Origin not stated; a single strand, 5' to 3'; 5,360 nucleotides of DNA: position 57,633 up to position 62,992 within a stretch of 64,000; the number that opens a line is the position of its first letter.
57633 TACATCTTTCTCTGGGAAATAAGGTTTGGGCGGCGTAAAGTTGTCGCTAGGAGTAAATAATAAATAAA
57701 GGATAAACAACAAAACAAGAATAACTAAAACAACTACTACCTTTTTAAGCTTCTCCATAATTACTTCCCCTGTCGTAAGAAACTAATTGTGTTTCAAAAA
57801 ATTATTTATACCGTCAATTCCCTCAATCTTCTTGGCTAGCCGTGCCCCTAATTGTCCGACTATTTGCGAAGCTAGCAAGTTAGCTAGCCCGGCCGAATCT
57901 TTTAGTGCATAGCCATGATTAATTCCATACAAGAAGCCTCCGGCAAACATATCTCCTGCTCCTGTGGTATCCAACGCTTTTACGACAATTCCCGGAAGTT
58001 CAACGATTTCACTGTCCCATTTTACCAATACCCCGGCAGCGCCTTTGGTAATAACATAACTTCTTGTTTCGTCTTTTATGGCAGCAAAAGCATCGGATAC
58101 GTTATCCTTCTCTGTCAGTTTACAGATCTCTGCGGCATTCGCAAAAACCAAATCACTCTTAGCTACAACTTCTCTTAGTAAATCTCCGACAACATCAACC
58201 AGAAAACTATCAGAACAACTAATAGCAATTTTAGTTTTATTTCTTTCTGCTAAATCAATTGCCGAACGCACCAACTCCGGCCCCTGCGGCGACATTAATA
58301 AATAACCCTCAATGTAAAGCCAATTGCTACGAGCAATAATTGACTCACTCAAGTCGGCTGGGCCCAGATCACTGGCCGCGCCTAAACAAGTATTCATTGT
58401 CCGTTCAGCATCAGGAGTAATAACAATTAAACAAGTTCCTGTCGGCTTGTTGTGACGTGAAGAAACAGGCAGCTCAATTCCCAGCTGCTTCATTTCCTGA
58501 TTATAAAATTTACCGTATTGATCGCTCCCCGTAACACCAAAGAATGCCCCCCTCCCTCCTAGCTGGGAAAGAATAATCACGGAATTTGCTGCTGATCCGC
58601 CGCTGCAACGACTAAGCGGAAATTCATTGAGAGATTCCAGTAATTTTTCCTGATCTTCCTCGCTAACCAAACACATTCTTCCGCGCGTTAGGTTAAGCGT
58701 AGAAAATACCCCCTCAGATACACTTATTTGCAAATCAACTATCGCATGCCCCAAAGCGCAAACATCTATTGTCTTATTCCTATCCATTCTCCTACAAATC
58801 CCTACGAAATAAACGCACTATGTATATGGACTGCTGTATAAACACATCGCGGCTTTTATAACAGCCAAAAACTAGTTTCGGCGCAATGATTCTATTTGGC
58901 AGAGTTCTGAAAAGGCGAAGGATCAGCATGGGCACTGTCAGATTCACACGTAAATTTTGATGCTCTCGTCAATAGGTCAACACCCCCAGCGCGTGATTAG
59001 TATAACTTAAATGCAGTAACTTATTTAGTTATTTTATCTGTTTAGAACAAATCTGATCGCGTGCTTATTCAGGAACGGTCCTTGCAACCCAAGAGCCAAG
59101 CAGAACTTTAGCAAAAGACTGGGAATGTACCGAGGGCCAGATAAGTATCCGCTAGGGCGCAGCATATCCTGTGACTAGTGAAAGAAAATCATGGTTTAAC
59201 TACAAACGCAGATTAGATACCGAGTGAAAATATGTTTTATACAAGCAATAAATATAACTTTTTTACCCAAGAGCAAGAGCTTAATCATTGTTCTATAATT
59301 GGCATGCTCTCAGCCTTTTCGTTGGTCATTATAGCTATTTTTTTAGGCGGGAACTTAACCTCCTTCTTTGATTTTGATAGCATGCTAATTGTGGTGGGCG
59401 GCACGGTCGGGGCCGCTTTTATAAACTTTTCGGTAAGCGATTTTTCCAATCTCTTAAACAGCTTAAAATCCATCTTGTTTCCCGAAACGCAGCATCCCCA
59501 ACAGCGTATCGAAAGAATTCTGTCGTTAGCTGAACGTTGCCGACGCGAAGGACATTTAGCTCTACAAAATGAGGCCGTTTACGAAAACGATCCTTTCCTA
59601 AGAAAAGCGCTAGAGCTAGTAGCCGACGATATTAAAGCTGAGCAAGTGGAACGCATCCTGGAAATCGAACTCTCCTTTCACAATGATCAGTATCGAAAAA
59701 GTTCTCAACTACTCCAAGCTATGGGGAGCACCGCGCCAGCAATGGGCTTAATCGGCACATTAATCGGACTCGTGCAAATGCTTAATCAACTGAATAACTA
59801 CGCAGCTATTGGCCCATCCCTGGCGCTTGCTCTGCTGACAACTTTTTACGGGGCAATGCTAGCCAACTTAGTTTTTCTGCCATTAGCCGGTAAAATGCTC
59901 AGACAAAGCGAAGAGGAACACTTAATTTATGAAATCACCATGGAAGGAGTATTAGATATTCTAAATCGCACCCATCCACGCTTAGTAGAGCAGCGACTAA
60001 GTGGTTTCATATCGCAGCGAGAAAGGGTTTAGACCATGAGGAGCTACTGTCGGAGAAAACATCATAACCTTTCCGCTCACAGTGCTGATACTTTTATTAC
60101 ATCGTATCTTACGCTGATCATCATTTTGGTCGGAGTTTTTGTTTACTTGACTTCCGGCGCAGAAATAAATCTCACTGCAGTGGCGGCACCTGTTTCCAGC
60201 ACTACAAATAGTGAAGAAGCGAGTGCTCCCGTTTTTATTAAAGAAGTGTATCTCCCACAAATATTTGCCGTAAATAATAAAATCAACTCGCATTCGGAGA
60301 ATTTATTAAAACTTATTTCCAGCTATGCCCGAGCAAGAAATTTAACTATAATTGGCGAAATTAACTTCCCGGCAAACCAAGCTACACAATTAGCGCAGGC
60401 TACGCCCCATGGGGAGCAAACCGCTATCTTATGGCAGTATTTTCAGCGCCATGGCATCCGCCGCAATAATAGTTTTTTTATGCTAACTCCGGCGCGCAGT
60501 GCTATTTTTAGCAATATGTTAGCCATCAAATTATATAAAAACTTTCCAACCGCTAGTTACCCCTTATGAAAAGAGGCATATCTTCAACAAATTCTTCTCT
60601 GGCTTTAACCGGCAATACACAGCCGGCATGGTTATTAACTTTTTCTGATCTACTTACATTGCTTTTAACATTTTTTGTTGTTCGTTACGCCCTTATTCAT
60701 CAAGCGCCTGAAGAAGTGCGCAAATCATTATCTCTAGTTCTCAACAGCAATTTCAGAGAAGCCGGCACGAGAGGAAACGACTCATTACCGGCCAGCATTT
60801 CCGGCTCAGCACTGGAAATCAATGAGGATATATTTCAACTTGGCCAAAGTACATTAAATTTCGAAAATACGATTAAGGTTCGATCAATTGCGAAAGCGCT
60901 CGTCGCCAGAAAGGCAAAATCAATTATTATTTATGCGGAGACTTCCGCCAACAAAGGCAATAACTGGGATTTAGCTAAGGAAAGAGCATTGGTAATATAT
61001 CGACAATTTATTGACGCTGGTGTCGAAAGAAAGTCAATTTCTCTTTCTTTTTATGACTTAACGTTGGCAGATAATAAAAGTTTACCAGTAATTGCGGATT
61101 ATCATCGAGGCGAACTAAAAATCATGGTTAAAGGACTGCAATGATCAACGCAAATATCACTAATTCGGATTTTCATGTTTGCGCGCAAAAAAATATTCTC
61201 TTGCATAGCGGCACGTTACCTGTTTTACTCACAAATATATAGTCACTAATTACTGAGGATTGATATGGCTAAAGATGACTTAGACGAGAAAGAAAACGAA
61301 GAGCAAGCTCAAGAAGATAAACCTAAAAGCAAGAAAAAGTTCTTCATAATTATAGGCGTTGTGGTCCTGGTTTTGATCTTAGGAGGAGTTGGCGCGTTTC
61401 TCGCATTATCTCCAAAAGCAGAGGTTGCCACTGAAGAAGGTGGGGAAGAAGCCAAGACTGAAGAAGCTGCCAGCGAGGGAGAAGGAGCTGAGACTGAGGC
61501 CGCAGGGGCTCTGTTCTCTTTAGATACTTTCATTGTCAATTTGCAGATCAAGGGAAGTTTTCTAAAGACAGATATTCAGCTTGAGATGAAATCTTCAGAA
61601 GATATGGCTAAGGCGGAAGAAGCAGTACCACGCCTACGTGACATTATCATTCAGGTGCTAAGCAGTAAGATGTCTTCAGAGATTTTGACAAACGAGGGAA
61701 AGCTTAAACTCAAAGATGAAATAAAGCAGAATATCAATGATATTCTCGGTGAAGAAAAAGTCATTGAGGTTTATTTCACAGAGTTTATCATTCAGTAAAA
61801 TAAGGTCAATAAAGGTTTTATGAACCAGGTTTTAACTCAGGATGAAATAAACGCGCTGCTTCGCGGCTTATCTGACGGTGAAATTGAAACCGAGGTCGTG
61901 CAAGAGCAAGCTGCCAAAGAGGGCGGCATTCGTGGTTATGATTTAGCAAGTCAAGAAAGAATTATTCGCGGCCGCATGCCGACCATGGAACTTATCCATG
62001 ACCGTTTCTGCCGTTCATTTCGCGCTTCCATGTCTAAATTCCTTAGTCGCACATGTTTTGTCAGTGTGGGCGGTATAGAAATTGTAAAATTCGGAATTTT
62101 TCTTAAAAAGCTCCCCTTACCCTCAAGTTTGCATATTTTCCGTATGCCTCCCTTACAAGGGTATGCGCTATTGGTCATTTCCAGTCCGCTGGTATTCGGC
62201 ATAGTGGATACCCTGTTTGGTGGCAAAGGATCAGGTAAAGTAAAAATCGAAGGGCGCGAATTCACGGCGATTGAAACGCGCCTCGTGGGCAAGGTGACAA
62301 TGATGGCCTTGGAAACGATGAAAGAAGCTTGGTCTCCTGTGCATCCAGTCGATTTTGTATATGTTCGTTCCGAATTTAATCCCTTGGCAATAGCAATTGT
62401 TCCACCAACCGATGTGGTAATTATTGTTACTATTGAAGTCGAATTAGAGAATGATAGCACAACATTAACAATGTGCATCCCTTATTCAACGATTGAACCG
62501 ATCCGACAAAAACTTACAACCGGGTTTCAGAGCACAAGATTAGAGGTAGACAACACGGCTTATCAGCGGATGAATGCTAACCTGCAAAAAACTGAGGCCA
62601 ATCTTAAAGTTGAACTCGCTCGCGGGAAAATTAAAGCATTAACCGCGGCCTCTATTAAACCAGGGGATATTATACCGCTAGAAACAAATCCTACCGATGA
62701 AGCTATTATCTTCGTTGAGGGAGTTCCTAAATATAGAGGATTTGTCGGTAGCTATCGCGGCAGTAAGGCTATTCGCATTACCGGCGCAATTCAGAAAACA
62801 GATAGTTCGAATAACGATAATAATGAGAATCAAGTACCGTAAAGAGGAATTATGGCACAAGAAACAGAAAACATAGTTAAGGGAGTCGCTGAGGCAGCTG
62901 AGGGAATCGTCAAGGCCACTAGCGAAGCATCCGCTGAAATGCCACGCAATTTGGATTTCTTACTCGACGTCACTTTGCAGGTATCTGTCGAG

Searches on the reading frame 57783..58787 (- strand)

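Call 59: search_protein_families(library=pfam, proteins=[window:57783-58787:-], max_evalue=1)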
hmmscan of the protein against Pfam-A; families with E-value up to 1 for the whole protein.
window:57783-58787:- (334 aa): 3 families
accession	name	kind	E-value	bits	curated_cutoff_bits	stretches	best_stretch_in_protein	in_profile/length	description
PF00294.29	PfkB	-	6e-52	177.3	25.8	1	61-317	34-297/302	pfkB family carbohydrate kinase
PF08543.17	Phos_pyr_kin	-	0.011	15.6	27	1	200-303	109-225/246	Phosphomethylpyrimidine kinase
PF11576.14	HcgB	-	0.14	12.3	25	1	182-253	33-104/153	FeGP cofactor biosynthesis protein HcgB, guanylyltransferase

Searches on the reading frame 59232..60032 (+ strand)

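Call 59: search_protein_families(library=pfam, proteins=[window:59232-60032:+], max_evalue=1)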
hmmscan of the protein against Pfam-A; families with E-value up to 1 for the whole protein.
window:59232-60032:+ (266 aa): 3 families
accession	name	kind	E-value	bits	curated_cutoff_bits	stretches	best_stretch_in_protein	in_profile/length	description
PF01618.21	MotA_ExbB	-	2.4e-27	95.6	22.9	1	119-233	6-125/127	MotA/TolQ/ExbB proton channel family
PF20560.3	MotA_N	-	0.00054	20.6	27.3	1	22-100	1-81/91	Motility protein A N-terminal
PF20990.2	DUF2207_C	-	0.006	16.7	33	1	119-206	103-172/247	Predicted membrane protein (DUF2207) C-terminal domain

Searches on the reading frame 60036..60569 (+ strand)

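Call 59: search_protein_families(library=pfam, proteins=[window:60036-60569:+], max_evalue=1)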
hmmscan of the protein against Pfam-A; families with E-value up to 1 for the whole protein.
window:60036-60569:+ (177 aa): 1 family
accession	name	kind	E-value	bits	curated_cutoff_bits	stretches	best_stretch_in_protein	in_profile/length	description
PF00728.28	Glyco_hydro_20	-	0.0014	18.5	22.3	1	70-128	68-117/348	Glycosyl hydrolase family 20, catalytic domain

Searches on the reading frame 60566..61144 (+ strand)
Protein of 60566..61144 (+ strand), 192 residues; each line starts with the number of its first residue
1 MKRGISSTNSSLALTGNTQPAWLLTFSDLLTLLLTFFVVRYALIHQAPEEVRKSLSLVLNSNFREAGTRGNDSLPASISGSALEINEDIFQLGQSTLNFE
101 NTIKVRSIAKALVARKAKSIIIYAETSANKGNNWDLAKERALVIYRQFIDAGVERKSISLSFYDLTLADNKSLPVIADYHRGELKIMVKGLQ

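Call 100: search_protein_families(library=pfam, proteins=[window:60566-61144:+], max_evalue=0.01)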
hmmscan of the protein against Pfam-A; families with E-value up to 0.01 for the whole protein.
window:60566-61144:+ (192 aa): 2 families
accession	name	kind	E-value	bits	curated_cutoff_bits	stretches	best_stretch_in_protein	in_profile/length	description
PF13677.11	MotB_plug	-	7.5e-09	35.5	24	1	18-47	14-43/58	Membrane MotB of proton-channel complex MotA/MotB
PF00691.25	OmpA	-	7.7e-09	36.2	27.2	1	90-163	2-79/98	OmpA family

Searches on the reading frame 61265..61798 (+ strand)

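Call 100: search_protein_families(library=pfam, proteins=[window:61265-61798:+], max_evalue=0.01)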
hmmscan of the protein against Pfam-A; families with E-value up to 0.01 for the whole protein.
window:61265-61798:+ (177 aa): 1 family
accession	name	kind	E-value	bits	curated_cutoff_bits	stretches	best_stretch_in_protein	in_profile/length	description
PF03748.19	FliL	-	9.4e-24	84.4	24.6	1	84-177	2-103/103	Flagellar basal body-associated protein FliL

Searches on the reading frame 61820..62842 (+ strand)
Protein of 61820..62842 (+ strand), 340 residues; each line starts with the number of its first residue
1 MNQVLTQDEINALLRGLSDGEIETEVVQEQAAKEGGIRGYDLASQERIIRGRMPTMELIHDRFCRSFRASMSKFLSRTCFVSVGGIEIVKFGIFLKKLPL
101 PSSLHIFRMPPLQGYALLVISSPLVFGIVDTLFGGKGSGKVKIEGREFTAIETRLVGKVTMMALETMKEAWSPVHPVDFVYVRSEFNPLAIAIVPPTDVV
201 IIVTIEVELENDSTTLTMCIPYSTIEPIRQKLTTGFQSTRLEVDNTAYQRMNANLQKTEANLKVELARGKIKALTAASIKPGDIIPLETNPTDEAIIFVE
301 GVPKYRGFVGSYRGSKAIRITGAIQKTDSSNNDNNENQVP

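Call 12: find_encoding_contigs(protein=window:61820-62842:+, flank=10000, max_places=3)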
Protein window:61820-62842:+ (340 aa): no gene with exactly this product is on record in the collection.

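Call 59: search_protein_families(library=pfam, proteins=[window:61820-62842:+], max_evalue=1)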
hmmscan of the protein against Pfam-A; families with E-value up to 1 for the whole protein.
window:61820-62842:+ (340 aa): 2 families
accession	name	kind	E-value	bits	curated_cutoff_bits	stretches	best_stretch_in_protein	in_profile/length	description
PF02154.20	FliM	-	3.8e-61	206.8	27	1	40-232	1-192/192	Flagellar motor switch protein FliM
PF01052.25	FliMN_C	-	1.4e-14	54.2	23.8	1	254-324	2-72/73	Type III flagellar switch regulator (C-ring) FliN C-term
